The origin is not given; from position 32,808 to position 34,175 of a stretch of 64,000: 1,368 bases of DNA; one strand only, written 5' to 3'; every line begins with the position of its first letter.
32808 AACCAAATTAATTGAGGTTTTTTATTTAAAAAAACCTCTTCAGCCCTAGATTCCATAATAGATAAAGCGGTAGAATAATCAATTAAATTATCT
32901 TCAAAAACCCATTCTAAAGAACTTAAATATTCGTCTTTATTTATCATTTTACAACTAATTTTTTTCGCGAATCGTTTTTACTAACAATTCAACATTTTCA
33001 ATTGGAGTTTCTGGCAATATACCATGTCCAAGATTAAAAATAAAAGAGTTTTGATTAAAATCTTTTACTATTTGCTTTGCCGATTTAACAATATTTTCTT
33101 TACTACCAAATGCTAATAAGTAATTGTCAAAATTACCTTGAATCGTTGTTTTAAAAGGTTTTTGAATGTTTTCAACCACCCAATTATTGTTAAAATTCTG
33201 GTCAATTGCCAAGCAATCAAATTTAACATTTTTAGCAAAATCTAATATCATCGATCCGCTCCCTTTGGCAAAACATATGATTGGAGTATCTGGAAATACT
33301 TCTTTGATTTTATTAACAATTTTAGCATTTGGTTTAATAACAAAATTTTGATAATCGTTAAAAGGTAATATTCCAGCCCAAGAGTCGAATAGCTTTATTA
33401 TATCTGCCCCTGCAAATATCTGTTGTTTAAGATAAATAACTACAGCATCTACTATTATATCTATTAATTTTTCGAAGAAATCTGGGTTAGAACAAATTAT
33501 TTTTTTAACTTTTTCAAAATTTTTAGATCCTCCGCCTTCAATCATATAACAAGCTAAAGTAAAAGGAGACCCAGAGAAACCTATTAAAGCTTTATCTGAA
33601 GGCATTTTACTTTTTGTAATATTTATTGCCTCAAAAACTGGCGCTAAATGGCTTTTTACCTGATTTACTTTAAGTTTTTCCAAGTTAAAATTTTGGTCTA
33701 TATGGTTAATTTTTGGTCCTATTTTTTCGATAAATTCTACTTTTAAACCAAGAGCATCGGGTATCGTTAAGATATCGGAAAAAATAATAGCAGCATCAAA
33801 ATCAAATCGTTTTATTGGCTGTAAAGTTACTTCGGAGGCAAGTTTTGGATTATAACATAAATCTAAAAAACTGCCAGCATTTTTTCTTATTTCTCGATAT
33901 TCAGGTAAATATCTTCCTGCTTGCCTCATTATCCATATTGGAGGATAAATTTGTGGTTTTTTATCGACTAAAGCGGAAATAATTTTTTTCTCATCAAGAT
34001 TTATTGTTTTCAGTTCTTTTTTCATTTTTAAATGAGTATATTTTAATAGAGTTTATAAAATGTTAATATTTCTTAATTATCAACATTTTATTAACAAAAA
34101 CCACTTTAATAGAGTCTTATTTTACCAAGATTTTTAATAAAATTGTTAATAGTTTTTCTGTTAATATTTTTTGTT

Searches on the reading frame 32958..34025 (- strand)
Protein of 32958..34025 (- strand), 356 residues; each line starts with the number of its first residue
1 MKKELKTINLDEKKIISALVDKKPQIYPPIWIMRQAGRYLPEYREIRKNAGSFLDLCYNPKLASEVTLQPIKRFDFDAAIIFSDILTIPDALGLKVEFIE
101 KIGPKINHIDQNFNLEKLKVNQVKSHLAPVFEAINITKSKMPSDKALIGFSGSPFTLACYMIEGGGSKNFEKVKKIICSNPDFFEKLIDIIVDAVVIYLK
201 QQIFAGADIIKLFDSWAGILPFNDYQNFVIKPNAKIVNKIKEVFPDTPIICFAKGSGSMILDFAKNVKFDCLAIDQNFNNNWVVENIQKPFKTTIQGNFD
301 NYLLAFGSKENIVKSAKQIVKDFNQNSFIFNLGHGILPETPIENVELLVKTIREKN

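Call 8: search_protein_families(library=pfam, proteins=[window:32958-34025:-])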
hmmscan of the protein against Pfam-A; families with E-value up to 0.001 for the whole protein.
window:32958-34025:- (356 aa): 1 family
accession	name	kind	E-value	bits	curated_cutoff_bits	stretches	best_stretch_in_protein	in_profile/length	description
PF01208.23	URO-D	-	2.7e-114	382.3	23.9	1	15-354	6-345/346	Uroporphyrinogen decarboxylase (URO-D)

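Call 11: find_related_loci(query=window:32958-34025:-, collection=genome_contigs, flank=10000)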
Query window:32958-34025:- (356 aa) in genome_contigs; peptide patterns used: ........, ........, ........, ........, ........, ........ (x = any residue, [..] = any of these).
156 stretches matched a pattern; 3 encode a relative of the query (tblastn E <= 1e-3); 3 distinct loci.
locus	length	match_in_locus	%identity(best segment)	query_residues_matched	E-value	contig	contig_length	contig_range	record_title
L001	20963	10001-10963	43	29-354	4e-79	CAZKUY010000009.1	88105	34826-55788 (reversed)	MAG TPA_asm: uncultured Pseudomonadota bacterium isolate SRP286056_co1_460 genome assembly, contig: NODE_200_length_8810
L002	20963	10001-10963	43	29-354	2e-78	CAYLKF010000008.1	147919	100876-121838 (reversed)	MAG TPA_asm: uncultured Pseudomonadota bacterium isolate binchicken_co105_414 genome assembly, contig: NODE_111_length_1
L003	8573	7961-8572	45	29-213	4e-49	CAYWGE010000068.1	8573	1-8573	MAG TPA_asm: uncultured Pseudomonadota bacterium isolate SRP342105_co2_90 genome assembly, contig: NODE_9053_length_8573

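Call 12: find_homologous_proteins(query=window:32958-34025:-)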
Query window:32958-34025:- (356 aa): 8000 proteins with E <= 0.001 among 8000 candidates; the best 120 are listed.
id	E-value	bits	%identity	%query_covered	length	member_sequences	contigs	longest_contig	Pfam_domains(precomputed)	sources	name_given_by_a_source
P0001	2.2e-219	746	94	100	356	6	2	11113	PF01208.24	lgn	-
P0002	2.4e-139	482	64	96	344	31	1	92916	PF01208.24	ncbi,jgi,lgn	-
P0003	3.4e-139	482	67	91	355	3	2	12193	PF01208.24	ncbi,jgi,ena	jgi:uroporphyrinogen decarboxylase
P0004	1.2e-137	477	62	96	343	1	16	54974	PF01208.24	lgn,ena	-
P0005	2.3e-137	476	65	92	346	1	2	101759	PF01208.24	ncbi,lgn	-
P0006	4.4e-136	472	62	96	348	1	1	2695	PF01208.24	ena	-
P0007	8.7e-136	471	62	95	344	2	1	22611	PF01208.24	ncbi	-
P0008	1.2e-135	470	62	96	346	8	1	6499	PF01208.24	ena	-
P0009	4.8e-135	468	60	96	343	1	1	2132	PF01208.24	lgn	-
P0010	1.0e-134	467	61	96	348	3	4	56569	PF01208.24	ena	-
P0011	3.1e-134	465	61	96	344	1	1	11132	PF01208.24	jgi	jgi:uroporphyrinogen decarboxylase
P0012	4.9e-134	465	61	96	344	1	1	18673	PF01208.24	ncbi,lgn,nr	ncbi:MAG: uroporphyrinogen decarboxylase [Rickettsiales bacterium]|nr:uroporphyrinogen decarboxylase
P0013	5.3e-134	465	59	96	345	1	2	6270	PF01208.24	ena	-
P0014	7.4e-134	464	61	95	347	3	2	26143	PF01208.24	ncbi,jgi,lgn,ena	jgi:uroporphyrinogen decarboxylase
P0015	2.3e-133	463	60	96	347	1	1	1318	PF01208.24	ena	-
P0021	1.8e-132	460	63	94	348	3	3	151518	PF01208.24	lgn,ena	-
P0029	7.8e-132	458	60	97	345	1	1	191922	PF01208.24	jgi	-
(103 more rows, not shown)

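Call 13: find_encoding_contigs(protein=P0001, flank=10000, max_places=4)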
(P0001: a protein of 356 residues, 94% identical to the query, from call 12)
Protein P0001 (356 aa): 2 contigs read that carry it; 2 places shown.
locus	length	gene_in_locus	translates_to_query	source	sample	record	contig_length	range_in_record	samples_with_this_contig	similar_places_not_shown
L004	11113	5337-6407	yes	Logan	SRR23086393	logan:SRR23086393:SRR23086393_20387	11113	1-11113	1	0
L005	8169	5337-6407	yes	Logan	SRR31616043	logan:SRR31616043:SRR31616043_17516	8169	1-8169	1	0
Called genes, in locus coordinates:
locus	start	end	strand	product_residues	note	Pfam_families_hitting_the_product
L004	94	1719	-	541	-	PF06418:CTP_synth_N, PF00117:GATase, PF07722:Peptidase_C26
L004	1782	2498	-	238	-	-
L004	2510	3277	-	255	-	PF01555:N6_N4_Mtase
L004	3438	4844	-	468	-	PF03060:NMO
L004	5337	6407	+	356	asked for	PF01208:URO-D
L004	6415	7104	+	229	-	PF21948:LplA-B_cat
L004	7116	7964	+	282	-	PF04085:MreC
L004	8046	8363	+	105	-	PF00085:Thioredoxin, PF14595:Thioredoxin_9 (weak), PF13098:Thioredoxin_2 (weak), PF13905:Thioredoxin_8 (faint)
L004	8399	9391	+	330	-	PF00120:Gln-synt_C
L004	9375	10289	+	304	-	PF00571:CBS (weak), PF03471:CorC_HlyC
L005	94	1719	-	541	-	PF06418:CTP_synth_N, PF00117:GATase, PF07722:Peptidase_C26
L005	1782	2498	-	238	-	-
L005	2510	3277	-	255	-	PF01555:N6_N4_Mtase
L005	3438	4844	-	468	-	PF03060:NMO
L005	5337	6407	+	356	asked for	PF01208:URO-D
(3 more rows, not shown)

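Call 14: find_encoding_contigs(protein=P0002, flank=10000, max_places=3)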
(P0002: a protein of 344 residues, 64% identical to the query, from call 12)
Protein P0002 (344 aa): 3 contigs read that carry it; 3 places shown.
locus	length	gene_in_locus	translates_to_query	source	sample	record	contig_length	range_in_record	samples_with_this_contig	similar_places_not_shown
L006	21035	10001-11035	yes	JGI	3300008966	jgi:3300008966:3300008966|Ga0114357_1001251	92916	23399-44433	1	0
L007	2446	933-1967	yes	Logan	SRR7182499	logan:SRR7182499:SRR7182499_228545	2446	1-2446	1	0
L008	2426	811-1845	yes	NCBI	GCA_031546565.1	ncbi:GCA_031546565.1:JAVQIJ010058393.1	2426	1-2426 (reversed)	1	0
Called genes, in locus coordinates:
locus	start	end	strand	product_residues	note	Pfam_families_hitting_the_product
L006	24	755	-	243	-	PF00215:OMPdecase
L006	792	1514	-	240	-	PF00459:Inositol_P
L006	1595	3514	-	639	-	PF00890:FAD_binding_2, PF02910:Succ_DH_flav_C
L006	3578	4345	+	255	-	PF00535:Glycos_transf_2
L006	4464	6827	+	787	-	PF00390:malic, PF03949:Malic_M, PF01515:PTA_PTB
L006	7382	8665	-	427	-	PF02347:GDC-P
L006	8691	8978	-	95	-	PF02686:GatC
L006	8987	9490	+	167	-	PF03652:RuvX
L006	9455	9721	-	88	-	PF01722:BolA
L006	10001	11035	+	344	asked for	PF01208:URO-D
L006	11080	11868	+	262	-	PF00142:Fer4_NifH, PF02374:ArsA_ATPase (weak), PF06564:CBP_BcsQ, PF09140:MipZ, PF10609:ParA, PF13614:AAA_31, PF01656:CbiA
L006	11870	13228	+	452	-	PF08245:Mur_ligase_M, PF27239:FOL3_C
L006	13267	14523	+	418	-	PF00664:ABC_membrane, PF00005:ABC_tran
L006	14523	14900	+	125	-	PF00005:ABC_tran, PF02463:SMC_N (weak)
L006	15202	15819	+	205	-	PF04972:BON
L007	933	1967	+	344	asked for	PF01208:URO-D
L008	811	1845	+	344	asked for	PF01208:URO-D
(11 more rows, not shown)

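Call 22: find_encoding_contigs(protein=P0003, flank=6000, max_places=2)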
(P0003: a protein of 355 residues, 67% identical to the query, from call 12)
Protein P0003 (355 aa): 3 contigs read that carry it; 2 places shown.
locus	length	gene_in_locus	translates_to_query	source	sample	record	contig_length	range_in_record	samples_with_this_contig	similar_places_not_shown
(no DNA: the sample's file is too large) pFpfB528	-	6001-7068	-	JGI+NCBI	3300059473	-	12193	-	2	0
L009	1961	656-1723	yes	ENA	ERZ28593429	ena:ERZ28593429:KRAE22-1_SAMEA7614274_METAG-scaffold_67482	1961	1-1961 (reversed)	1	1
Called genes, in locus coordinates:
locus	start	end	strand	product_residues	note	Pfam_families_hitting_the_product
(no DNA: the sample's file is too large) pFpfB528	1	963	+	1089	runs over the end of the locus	PF00133:tRNA-synt_1, PF01406:tRNA-synt_1e (faint), PF09334:tRNA-synt_1g, PF13603:tRNA-synt_1_2, PF01841:Transglut_core (weak), PF00133:tRNA-synt_1, PF08264:Anticodon_1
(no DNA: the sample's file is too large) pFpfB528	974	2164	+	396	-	PF00762:Ferrochelatase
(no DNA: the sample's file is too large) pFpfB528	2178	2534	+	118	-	PF02261:Asp_decarbox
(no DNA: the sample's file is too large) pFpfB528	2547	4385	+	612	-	PF00009:GTP_EFTU, PF03144:GTP_EFTU_D2, PF14492:EFG_III, PF00679:EFG_C, PF06421:LepA_C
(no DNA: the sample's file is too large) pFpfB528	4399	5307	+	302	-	PF02086:MethyltransfD12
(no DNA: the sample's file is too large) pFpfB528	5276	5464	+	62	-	PF22515:DUF6996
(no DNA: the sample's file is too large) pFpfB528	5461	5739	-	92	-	PF01722:BolA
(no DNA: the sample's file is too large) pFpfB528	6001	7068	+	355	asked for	PF01208:URO-D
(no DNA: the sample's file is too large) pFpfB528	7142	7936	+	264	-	PF02374:ArsA_ATPase, PF06564:CBP_BcsQ (weak), PF09140:MipZ, PF10609:ParA, PF13614:AAA_31, PF00142:Fer4_NifH (weak), PF01656:CbiA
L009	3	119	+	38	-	?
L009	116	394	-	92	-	PF01722:BolA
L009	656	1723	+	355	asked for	PF01208:URO-D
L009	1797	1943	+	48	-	PF10609:ParA (weak), PF13614:AAA_31, PF01656:CbiA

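Call 23: find_encoding_contigs(protein=P0005, flank=6000, max_places=2)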
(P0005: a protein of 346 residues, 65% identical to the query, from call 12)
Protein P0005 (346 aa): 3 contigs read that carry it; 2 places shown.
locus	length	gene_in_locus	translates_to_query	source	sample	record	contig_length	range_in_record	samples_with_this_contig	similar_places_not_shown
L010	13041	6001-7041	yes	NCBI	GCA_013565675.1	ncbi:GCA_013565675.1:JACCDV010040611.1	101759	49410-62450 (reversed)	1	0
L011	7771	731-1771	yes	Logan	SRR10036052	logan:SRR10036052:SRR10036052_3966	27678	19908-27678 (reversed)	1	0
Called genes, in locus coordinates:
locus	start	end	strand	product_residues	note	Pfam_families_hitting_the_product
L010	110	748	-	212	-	PF00117:GATase, PF01174:SNO (weak), PF07722:Peptidase_C26 (faint)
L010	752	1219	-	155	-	PF10947:DUF2628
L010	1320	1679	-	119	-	PF00453:Ribosomal_L20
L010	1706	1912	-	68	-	PF01632:Ribosomal_L35p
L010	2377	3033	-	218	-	PF01025:GrpE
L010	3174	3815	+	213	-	PF00574:CLP_protease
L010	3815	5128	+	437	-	PF06689:zf-C4_ClpX, PF01078:Mg_chelatase (faint), PF07724:AAA_2, PF00004:AAA, PF07728:AAA_5 (weak), PF10431:ClpB_D2-small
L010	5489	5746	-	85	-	PF01722:BolA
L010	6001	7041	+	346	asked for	PF01208:URO-D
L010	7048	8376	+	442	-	PF01979:Amidohydro_1, PF12890:DHOase, PF07969:Amidohydro_3 (weak)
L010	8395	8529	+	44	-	-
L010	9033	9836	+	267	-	PF08543:Phos_pyr_kin, PF00294:PfkB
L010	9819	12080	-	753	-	PF04664:OGFr_N (faint)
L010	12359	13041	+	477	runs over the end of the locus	PF00483:NTP_transferase, PF22640:ManC_GMP_beta-helix, PF01050:MannoseP_isomer, PF07883:Cupin_2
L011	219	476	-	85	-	PF01722:BolA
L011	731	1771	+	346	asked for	PF01208:URO-D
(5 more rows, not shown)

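Call 44: find_encoding_contigs(protein=P0021, flank=10000, max_places=1)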
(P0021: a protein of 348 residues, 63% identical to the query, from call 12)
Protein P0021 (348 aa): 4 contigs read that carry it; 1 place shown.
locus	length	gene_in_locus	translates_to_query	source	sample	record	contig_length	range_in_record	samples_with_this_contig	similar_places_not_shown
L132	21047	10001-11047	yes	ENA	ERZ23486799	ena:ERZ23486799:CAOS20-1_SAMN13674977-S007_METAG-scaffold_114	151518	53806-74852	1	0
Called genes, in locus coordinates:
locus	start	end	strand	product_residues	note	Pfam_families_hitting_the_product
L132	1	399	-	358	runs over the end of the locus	PF22660:RS_preATP-grasp-like, PF02222:ATP-grasp, PF17769:PurK_C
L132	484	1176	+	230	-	PF01728:FtsJ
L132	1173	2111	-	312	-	PF00291:PALP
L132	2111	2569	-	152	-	PF14588:YjgF_endoribonc, PF01042:Ribonuc_L-PSP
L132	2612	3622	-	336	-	PF04055:Radical_SAM, PF06968:BATS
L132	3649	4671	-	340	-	PF02636:Methyltransf_28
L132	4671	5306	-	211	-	PF00117:GATase, PF01174:SNO (faint), PF07685:GATase_3 (weak)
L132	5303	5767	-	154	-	PF10947:DUF2628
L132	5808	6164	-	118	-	PF00453:Ribosomal_L20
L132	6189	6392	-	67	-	PF01632:Ribosomal_L35p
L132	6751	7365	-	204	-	PF01025:GrpE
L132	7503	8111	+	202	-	PF00574:CLP_protease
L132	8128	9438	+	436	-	PF06689:zf-C4_ClpX, PF00493:MCM (weak), PF01078:Mg_chelatase (faint), PF05496:RuvB_N (faint), PF00004:AAA, PF07724:AAA_2, PF07728:AAA_5 (weak), PF10431:ClpB_D2-small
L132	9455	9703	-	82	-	PF01722:BolA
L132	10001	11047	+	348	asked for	PF01208:URO-D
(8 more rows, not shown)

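Call 45: find_encoding_contigs(protein=P0029, flank=10000, max_places=1)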
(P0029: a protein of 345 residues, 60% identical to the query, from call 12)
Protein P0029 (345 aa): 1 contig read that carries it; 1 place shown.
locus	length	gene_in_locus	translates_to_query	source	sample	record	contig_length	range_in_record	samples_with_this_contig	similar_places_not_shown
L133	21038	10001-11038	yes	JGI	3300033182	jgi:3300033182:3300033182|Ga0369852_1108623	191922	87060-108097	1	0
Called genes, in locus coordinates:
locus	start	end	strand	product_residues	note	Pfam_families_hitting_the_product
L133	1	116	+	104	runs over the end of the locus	PF12844:HTH_19 (weak), PF01381:HTH_3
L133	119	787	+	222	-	PF01728:FtsJ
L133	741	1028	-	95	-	-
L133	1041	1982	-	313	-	PF00291:PALP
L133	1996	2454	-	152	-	PF14588:YjgF_endoribonc, PF01042:Ribonuc_L-PSP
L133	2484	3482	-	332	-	PF04055:Radical_SAM, PF06968:BATS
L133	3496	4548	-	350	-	PF02636:Methyltransf_28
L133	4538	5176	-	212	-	PF00117:GATase, PF07685:GATase_3 (weak), PF01174:SNO, PF07722:Peptidase_C26 (faint)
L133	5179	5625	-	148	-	PF10947:DUF2628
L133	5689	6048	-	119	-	PF00453:Ribosomal_L20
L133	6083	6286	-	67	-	PF01632:Ribosomal_L35p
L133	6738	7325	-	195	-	PF01025:GrpE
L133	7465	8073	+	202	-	PF00574:CLP_protease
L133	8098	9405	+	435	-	PF06689:zf-C4_ClpX, PF05496:RuvB_N (faint), PF00493:MCM (faint), PF01078:Mg_chelatase (faint), PF13401:AAA_22 (faint), PF00004:AAA, PF07724:AAA_2, PF10431:ClpB_D2-small, +1 more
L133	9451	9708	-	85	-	PF01722:BolA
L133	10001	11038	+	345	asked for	PF01208:URO-D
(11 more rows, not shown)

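Call 46: find_encoding_contigs(protein=P0004, flank=10000, max_places=1)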
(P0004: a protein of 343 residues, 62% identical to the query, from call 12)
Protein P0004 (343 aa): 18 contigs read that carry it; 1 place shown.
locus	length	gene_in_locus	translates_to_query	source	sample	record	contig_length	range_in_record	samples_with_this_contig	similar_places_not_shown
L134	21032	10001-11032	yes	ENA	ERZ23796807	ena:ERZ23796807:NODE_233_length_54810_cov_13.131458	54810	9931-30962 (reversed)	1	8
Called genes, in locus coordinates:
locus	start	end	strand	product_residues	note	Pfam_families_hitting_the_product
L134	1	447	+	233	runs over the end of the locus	PF01728:FtsJ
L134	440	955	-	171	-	-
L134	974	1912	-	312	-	PF00291:PALP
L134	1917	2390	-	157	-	PF14588:YjgF_endoribonc, PF01042:Ribonuc_L-PSP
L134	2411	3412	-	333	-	PF04055:Radical_SAM, PF06968:BATS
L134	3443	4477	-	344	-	PF02636:Methyltransf_28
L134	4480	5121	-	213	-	PF00117:GATase, PF01174:SNO (faint), PF07722:Peptidase_C26 (faint)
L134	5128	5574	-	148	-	PF10947:DUF2628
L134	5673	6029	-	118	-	PF00453:Ribosomal_L20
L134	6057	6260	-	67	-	PF01632:Ribosomal_L35p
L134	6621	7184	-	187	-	PF01025:GrpE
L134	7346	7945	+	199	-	PF00574:CLP_protease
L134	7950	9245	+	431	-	PF06689:zf-C4_ClpX, PF01078:Mg_chelatase (faint), PF05496:RuvB_N (weak), PF13401:AAA_22 (faint), PF00004:AAA, PF07724:AAA_2, PF07728:AAA_5 (weak), PF10431:ClpB_D2-small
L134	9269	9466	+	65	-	PF01679:Pmp3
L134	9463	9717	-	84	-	PF01722:BolA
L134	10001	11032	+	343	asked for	PF01208:URO-D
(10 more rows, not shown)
